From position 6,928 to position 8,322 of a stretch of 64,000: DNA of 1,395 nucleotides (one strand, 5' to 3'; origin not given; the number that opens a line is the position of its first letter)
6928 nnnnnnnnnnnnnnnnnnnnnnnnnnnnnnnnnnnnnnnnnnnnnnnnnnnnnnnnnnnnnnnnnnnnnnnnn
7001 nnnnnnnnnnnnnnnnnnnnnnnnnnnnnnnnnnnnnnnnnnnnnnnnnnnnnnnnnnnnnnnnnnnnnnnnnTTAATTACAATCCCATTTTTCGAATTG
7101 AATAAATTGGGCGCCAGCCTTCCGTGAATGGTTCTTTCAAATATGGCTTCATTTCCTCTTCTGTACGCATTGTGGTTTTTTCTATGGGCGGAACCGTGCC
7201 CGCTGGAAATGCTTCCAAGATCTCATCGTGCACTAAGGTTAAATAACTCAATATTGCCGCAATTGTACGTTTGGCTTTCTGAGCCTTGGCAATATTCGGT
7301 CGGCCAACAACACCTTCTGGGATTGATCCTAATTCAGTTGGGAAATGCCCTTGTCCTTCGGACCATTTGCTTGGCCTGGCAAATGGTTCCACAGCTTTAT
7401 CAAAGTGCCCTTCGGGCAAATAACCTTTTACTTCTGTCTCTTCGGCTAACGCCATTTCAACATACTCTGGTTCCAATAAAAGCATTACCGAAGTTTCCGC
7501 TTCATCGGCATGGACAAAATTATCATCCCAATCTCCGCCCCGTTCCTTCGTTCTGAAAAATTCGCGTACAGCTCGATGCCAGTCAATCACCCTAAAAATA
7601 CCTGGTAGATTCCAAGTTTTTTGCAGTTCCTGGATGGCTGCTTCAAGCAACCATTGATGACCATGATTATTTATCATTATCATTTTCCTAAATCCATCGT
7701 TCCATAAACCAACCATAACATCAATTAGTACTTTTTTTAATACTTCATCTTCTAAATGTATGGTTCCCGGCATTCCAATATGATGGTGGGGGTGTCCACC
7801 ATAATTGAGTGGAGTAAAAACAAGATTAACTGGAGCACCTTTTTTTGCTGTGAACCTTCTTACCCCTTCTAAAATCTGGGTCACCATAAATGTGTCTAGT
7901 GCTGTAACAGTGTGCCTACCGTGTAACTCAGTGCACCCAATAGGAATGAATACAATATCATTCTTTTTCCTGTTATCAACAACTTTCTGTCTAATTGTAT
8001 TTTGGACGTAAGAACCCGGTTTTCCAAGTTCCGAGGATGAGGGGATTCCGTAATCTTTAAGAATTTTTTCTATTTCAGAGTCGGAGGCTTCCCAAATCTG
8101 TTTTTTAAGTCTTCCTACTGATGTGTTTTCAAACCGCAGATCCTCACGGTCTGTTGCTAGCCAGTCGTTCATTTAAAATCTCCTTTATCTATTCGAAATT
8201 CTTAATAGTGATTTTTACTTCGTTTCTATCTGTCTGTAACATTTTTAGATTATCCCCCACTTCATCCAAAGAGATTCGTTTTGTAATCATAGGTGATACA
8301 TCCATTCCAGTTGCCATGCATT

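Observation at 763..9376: Gene content matches a non-canonical (IolG-IolM-IolN-IolO type) inositol pathway rather than the IolCDEBJ route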

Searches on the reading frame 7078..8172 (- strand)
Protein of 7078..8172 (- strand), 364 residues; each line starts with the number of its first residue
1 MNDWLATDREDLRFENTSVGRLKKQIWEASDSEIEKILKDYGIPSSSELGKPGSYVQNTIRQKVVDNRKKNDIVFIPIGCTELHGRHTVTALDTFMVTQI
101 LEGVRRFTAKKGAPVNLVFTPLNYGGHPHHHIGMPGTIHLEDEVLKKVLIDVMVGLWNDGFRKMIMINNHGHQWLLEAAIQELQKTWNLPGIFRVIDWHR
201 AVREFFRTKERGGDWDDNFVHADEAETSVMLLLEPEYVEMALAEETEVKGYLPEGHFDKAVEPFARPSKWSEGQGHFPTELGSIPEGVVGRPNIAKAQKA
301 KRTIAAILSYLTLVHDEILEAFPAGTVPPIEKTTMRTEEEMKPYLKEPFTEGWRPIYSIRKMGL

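Call 3: search_protein_families(library=pfam, proteins=[window:7078-8172:-])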
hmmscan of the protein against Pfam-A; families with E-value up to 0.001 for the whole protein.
window:7078-8172:- (364 aa): 1 family
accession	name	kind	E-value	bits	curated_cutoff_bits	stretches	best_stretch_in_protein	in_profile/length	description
PF02633.19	Creatininase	-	1.6e-45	155.9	31.3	1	63-311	7-234/238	Creatinine amidohydrolase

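Call 4: search_protein_families(library=ncbifam, proteins=[window:7078-8172:-])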
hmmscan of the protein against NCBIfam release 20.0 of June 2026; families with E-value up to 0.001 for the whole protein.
window:7078-8172:- (364 aa): 3 families
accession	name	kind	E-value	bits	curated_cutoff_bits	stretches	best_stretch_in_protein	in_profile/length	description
NF041098.2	diketo_inos_hlase_IolN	equivalog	6.5e-93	311.1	245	1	53-360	6-306/307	3-dehydro-scyllo-inosose hydrolase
TIGR04448.1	creatininase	equivalog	1e-18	67.9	235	1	67-248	10-194/246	creatininase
TIGR03964.1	mycofact_creat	equivalog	7.5e-17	61.7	172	1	67-245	9-164/228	mycofactocin biosynthesis peptidyl-dipeptidase MftE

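Call 17: find_homologous_proteins(query=window:7078-8172:-, max_evalue=1e-10)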
Query window:7078-8172:- (364 aa): 2295 proteins with E <= 1e-10 among 4222 candidates; the best 120 are listed.
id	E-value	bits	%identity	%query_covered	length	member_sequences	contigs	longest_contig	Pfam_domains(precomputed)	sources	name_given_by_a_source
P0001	1.3e-249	845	100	100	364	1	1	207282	PF02633.20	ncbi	ncbi:3-dehydro-scyllo-inosose hydrolase [Candidatus Neomarinimicrobiota bacterium]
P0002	3.1e-245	831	98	100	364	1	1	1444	PF02633.20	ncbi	-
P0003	3.2e-245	831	98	100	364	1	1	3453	PF02633.20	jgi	jgi:creatinine amidohydrolase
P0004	1.1e-244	829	98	100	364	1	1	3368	PF02633.20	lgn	-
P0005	1.5e-242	822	96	100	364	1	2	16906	PF02633.20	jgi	-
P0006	9.4e-237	803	94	100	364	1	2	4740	PF02633.20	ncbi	ncbi:MAG: 3-dehydro-scyllo-inosose hydrolase [Candidatus Neomarinimicrobiota bacterium]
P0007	4.1e-235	798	93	100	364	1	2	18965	PF02633.20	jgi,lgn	jgi:creatinine amidohydrolase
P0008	1.6e-234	796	92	100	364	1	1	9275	PF02633.20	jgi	jgi:creatinine amidohydrolase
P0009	2.5e-234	795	93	100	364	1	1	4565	PF02633.20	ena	-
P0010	1.2e-233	793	93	100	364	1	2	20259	PF02633.20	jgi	jgi:creatinine amidohydrolase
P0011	6.5e-223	757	88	100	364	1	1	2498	PF02633.20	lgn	-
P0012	2.0e-222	756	88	100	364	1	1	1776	PF02633.20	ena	-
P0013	4.8e-222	755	87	100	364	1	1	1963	PF02633.20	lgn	-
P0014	3.4e-221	752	87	100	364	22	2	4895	PF02633.20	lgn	-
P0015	5.2e-221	751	87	100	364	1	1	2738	PF02633.20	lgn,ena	-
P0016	1.1e-220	750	87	100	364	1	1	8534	PF02633.20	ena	-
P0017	2.2e-220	749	87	100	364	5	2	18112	PF02633.20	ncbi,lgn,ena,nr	ncbi:MAG TPA: creatininase family protein [Candidatus Marinimicrobia bacterium]|nr:creatininase fami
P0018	2.5e-220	749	87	100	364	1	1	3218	PF02633.20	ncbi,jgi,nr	ncbi:MAG: creatininase family protein [Candidatus Marinimicrobia bacterium]|nr:creatininase family p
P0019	5.4e-220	748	87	100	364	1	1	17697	PF02633.20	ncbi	-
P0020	5.6e-220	748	87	100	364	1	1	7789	PF02633.20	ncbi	-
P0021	6.3e-220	748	86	100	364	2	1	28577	PF02633.20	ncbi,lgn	-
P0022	9.0e-220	747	87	100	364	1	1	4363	PF02633.20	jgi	-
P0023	1.9e-219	746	87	100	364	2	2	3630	PF02633.20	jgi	-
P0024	1.2e-218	744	85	100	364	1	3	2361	PF02633.20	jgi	jgi:creatinine amidohydrolase/Fe(II)-dependent formamide hydrolase-like protein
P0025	1.5e-218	743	85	100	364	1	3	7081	PF02633.20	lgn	-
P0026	2.4e-218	742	86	100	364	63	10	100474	PF02633.20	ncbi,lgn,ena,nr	ncbi:MAG: creatininase family protein [Candidatus Marinimicrobia bacterium]|nr:creatininase family p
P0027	3.8e-218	742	85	100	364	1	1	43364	PF02633.20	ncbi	ncbi:MAG: 3-dehydro-scyllo-inosose hydrolase [bacterium]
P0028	4.3e-218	742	85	100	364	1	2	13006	PF02633.20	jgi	jgi:creatinine amidohydrolase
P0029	1.2e-217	740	85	100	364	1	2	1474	PF02633.20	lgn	-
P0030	5.0e-217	738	84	100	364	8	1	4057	PF02633.20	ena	-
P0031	9.8e-217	737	85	100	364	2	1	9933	PF02633.20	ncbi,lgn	-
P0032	1.2e-216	737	85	100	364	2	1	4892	PF02633.20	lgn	-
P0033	5.7e-216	735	85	100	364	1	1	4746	PF02633.20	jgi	-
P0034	5.8e-216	735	84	100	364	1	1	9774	PF02633.20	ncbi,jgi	ncbi:MAG: 3-dehydro-scyllo-inosose hydrolase [Ignavibacteriaceae bacterium]|jgi:creatinine amidohydr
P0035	1.4e-215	733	85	100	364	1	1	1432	PF02633.20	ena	-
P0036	1.6e-215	733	84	100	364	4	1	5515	PF02633.20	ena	-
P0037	2.0e-215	733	84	100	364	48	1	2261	PF02633.20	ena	-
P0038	2.0e-215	733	84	99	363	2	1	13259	PF02633.20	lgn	-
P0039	2.4e-215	733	84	100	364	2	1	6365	PF02633.20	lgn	-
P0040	8.2e-215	731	83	100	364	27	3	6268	PF02633.20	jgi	jgi:creatinine amidohydrolase/Fe(II)-dependent formamide hydrolase-like protein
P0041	8.5e-215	731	84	100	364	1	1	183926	PF02633.20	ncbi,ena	-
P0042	9.9e-215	731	84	100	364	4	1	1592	PF02633.20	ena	-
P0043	1.1e-214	730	85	100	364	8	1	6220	PF02633.20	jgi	-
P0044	1.9e-214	730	84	100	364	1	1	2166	PF02633.20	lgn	-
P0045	1.4e-213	727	83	100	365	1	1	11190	PF02633.20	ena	-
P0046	2.8e-213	726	84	100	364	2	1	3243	PF02633.20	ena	-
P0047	4.4e-213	725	84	100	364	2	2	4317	PF02633.20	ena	-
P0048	5.7e-213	725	82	100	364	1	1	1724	PF02633.20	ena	-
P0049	8.4e-213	724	82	100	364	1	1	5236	PF02633.20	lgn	-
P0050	9.1e-213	724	84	100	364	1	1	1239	PF02633.20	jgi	jgi:creatinine amidohydrolase/Fe(II)-dependent formamide hydrolase-like protein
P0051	1.6e-212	723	84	100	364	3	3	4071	PF02633.20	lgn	-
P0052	2.8e-212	722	82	100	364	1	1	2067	PF02633.20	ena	-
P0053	1.7e-211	720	83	100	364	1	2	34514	PF02633.20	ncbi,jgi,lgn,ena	ncbi:MAG: 3-dehydro-scyllo-inosose hydrolase [Candidatus Neomarinimicrobiota bacterium]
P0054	2.2e-211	720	84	100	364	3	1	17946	PF02633.20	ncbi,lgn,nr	ncbi:MAG: 3-dehydro-scyllo-inosose hydrolase [Candidatus Marinimicrobia bacterium]|nr:3-dehydro-scyl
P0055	2.6e-211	719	82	100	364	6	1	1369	PF02633.20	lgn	-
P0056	7.5e-211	718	82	100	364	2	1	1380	PF02633.20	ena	-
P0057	1.0e-210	717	83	100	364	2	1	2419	PF02633.20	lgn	-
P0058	1.3e-210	717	81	100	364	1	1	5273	PF02633.20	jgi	-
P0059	1.5e-210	717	82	100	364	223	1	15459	PF02633.20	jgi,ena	-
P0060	1.9e-210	716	81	100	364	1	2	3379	PF02633.20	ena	-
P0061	3.2e-210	716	82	100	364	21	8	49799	PF02633.20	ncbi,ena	-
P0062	5.6e-210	715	81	100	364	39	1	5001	PF02633.20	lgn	-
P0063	7.0e-210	715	81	100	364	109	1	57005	PF02633.20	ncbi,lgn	-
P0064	7.2e-210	715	81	100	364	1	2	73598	PF02633.20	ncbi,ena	-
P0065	1.6e-209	713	82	100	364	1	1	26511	PF02633.20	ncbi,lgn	ncbi:MAG: 3-dehydro-scyllo-inosose hydrolase [Candidatus Neomarinimicrobiota bacterium]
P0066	1.6e-209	713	82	100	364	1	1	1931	PF02633.20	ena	-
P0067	3.5e-209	712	83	100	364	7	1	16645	PF02633.20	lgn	-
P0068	3.5e-209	712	80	100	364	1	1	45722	PF02633.20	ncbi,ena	-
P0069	8.3e-209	711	82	100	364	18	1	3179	PF02633.20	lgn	-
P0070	9.6e-209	711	82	100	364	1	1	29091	PF02633.20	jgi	jgi:creatinine amidohydrolase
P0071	1.4e-208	710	82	100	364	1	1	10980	PF02633.20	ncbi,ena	-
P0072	1.4e-208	710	81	100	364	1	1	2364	PF02633.20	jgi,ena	-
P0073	1.6e-208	710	81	100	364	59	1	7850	PF02633.20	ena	-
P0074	1.8e-208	710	83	100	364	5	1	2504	PF02633.20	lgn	-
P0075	2.0e-208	710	82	100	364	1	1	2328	PF02633.20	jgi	-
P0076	2.3e-208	710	82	100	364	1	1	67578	PF02633.20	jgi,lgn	-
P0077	3.1e-208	709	82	100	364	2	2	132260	PF02633.20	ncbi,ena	-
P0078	6.0e-208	708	83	100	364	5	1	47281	PF02633.20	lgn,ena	-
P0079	8.4e-208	708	82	100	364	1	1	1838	PF02633.20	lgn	-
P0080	1.1e-207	707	81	100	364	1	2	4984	PF02633.20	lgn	-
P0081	2.0e-207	707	80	100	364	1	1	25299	PF02633.20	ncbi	ncbi:3-dehydro-scyllo-inosose hydrolase [Candidatus Neomarinimicrobiota bacterium]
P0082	2.5e-207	706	80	100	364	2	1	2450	PF02633.20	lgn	-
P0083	2.7e-207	706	82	100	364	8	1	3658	PF02633.20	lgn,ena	-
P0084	2.9e-207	706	80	100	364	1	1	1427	PF02633.20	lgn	-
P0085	4.7e-207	705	81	100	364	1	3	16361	PF02633.20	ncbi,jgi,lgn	-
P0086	4.8e-207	705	82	100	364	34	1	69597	PF02633.20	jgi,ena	-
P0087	6.1e-207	705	82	100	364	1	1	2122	PF02633.20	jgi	-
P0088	6.9e-207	705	80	100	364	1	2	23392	PF02633.20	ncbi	-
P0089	1.0e-206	704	81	100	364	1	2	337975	PF02633.20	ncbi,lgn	-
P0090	1.1e-206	704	81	100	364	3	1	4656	PF02633.20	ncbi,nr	ncbi:creatininase family protein [bacterium]|nr:creatininase family protein [bacterium]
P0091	1.2e-206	704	80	100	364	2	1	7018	PF02633.20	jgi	jgi:creatinine amidohydrolase/Fe(II)-dependent formamide hydrolase-like protein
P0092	2.5e-206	703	80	100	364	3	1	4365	PF02633.20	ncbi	-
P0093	3.4e-206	702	86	94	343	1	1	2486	PF02633.20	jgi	jgi:creatinine amidohydrolase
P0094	4.5e-206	702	81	100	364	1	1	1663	PF02633.20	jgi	-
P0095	6.2e-206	702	80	100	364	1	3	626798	PF02633.20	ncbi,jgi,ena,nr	ncbi:MAG TPA: 3-dehydro-scyllo-inosose hydrolase [bacterium]|nr:3-dehydro-scyllo-inosose hydrolase [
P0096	6.7e-206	702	81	100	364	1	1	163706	PF02633.20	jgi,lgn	jgi:creatinine amidohydrolase/Fe(II)-dependent formamide hydrolase-like protein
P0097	8.9e-206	701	81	100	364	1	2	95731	PF02633.20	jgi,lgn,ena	jgi:3-dehydro-scyllo-inosose hydrolase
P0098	1.0e-205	701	81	100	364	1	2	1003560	PF02633.20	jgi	jgi:creatinine amidohydrolase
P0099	1.2e-205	701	81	100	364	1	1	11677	PF02633.20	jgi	-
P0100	1.3e-205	701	80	100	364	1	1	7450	PF02633.20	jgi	jgi:3-dehydro-scyllo-inosose hydrolase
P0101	1.4e-205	700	81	100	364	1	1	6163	PF02633.20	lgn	-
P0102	1.6e-205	700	81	100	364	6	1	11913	PF02633.20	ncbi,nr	ncbi:creatininase family protein [candidate division KSB1 bacterium]|nr:creatininase family protein 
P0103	1.8e-205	700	80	100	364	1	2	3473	PF02633.20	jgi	-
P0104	2.3e-205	700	80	100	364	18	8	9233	PF02633.20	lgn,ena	-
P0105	2.5e-205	700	80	100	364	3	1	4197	PF02633.20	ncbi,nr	ncbi:3-dehydro-scyllo-inosose hydrolase [subsurface metagenome]|nr:creatininase family protein [Deha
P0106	6.3e-205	698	80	100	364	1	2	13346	PF02633.20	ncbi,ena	-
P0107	1.5e-204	697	80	100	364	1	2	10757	PF02633.20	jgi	-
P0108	2.9e-204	696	80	100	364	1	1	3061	PF02633.20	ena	-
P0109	3.9e-204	696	79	100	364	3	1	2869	PF02633.20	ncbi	-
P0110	4.0e-204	696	80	100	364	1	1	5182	PF02633.20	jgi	jgi:creatinine amidohydrolase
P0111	6.2e-204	695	81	100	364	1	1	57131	PF02633.20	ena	-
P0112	8.7e-204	695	79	100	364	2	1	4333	PF02633.20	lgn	-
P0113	1.1e-203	694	81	100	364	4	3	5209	PF02633.20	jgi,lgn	jgi:creatinine amidohydrolase/Fe(II)-dependent formamide hydrolase-like protein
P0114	1.2e-203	694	80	100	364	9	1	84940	PF02633.20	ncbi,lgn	-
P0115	1.2e-203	694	79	100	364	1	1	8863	PF02633.20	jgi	-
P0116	1.7e-203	694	80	100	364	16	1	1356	PF02633.20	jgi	jgi:3-dehydro-scyllo-inosose hydrolase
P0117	1.8e-203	693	79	100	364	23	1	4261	PF02633.20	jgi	-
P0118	2.1e-203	693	80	100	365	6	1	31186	PF02633.20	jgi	-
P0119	2.2e-203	693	81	100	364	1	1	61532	PF02633.20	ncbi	-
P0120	2.6e-203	693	80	100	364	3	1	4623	PF02633.20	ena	-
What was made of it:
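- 7078..8172 (-): IolN, 3-dehydro-scyllo-inosose (diketo-inositol) hydrolase; creatininase fold, long form, 364 aa. 100% identical to an NCBI protein already carrying this name (call 17).
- Only 64 kb of a contig of at least 207 kb was visible (call 17).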

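Call 21: search_solved_structures(query=window:7078-8172:-, max_evalue=0.00001, show_alignments=1)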
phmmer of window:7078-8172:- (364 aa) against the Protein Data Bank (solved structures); distinct sequences matched with E-value up to 0.00001: 3.
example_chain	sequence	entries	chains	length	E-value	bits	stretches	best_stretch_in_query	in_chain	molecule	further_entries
3lub_A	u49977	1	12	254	2.5e-12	49.6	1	69-313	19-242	Putative creatinine amidohydrolase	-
3no4_A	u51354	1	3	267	3e-08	36.2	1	71-242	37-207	creatinine amidohydrolase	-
1q3k_A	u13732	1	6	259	8.8e-06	28.1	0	73-242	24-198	creatininase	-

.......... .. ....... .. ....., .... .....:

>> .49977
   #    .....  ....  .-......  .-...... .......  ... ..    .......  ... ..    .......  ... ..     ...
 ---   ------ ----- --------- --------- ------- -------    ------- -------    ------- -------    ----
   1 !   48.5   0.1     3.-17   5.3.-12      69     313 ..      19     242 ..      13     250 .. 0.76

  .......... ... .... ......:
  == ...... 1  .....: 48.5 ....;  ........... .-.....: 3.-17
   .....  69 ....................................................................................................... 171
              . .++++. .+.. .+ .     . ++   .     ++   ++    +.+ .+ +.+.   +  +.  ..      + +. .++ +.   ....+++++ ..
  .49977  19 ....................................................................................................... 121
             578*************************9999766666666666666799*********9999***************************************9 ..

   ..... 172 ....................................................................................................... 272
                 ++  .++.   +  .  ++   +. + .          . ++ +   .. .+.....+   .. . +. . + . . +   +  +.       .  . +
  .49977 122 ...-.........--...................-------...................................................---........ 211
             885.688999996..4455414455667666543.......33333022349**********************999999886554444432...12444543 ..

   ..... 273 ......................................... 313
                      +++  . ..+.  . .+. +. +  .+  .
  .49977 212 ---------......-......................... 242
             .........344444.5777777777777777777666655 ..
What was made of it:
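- IolN has no solved close relative; the best PDB hit is 50 bits (call 21).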

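Call 23: find_encoding_contigs(protein=P0001, flank=10000, max_places=4)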
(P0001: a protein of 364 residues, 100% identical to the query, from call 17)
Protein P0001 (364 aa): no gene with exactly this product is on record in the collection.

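Call 40: find_encoding_contigs(protein=P0005, flank=10000, max_places=3)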
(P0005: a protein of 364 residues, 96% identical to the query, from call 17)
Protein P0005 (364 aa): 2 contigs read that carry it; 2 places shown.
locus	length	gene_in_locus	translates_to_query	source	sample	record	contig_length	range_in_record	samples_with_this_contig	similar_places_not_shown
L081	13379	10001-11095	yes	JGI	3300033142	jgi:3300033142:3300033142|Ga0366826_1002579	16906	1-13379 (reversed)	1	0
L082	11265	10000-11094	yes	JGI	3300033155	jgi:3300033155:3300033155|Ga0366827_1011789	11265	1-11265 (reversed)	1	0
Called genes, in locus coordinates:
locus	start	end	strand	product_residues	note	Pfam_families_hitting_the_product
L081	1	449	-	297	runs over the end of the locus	PF02826:2-Hacid_dh_C (weak), PF03446:NAD_binding_2, PF03807:F420_oxidored (weak), PF14833:NAD_binding_11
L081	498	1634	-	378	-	PF06808:DctM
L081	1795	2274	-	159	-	PF04290:DctQ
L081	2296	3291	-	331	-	PF03480:DctP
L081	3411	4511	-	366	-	PF02333:Phytase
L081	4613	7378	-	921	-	PF13620:CarboxypepD_reg, PF13715:CarbopepD_reg_2, PF08308:PEGA (weak), PF07715:Plug, PF14905:OMP_b-brl_3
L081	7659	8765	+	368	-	PF00392:GntR, PF00532:Peripla_BP_1, PF13407:Peripla_BP_4, PF13377:Peripla_BP_3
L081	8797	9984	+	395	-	PF08240:ADH_N, PF16912:Glu_dehyd_C (weak), PF00107:ADH_zinc_N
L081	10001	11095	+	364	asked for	PF02633:Creatininase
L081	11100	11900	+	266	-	PF01261:AP_endonuc_2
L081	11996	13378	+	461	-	?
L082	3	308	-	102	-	?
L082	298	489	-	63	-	PF03446:NAD_binding_2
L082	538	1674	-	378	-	PF06808:DctM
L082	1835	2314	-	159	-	PF04290:DctQ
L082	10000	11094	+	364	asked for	PF02633:Creatininase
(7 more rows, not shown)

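Call 41: find_encoding_contigs(protein=P0010, flank=10000, max_places=3)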
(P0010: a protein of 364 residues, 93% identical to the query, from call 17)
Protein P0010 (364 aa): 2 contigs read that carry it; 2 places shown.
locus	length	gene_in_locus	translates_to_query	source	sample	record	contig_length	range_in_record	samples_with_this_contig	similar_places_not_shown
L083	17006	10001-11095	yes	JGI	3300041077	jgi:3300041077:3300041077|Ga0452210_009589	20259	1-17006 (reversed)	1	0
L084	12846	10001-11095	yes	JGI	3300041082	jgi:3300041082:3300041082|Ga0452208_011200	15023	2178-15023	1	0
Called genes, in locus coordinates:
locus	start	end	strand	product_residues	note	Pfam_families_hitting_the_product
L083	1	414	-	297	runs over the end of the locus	PF02826:2-Hacid_dh_C (faint), PF03446:NAD_binding_2, PF03807:F420_oxidored, PF14833:NAD_binding_11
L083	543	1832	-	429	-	PF06808:DctM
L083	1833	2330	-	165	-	PF04290:DctQ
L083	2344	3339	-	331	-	PF03480:DctP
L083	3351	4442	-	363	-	PF02333:Phytase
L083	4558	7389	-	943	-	PF13620:CarboxypepD_reg, PF13715:CarbopepD_reg_2, PF14686:fn3_3 (weak), PF17802:SpaA (faint), PF08308:PEGA (weak), PF07715:Plug, PF00593:TonB_dep_Rec_b-barrel, PF14905:OMP_b-brl_3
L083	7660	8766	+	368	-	PF00392:GntR, PF00532:Peripla_BP_1, PF13407:Peripla_BP_4, PF13377:Peripla_BP_3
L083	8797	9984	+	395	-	PF08240:ADH_N, PF16912:Glu_dehyd_C (weak), PF00107:ADH_zinc_N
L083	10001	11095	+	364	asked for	PF02633:Creatininase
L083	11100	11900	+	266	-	PF01261:AP_endonuc_2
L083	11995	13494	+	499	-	PF00005:ABC_tran, PF13304:AAA_21 (faint), PF00005:ABC_tran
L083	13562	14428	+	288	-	PF02653:BPD_transp_2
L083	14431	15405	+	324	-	PF00532:Peripla_BP_1, PF13407:Peripla_BP_4, PF13377:Peripla_BP_3 (weak)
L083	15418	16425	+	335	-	PF01408:GFO_IDH_MocA, PF02894:GFO_IDH_MocA_C, PF22725:GFO_IDH_MocA_C3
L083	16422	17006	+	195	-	?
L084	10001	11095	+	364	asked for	PF02633:Creatininase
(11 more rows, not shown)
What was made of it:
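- Independent contigs: four near-identical contigs from four JGI samples carry the same receptor-phytase-TRAP / regulator-iolMNO layout (calls 40, 41).
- Tried and rejected: Near-identical JGI contigs stop before the MFS gene (calls 40, 41).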
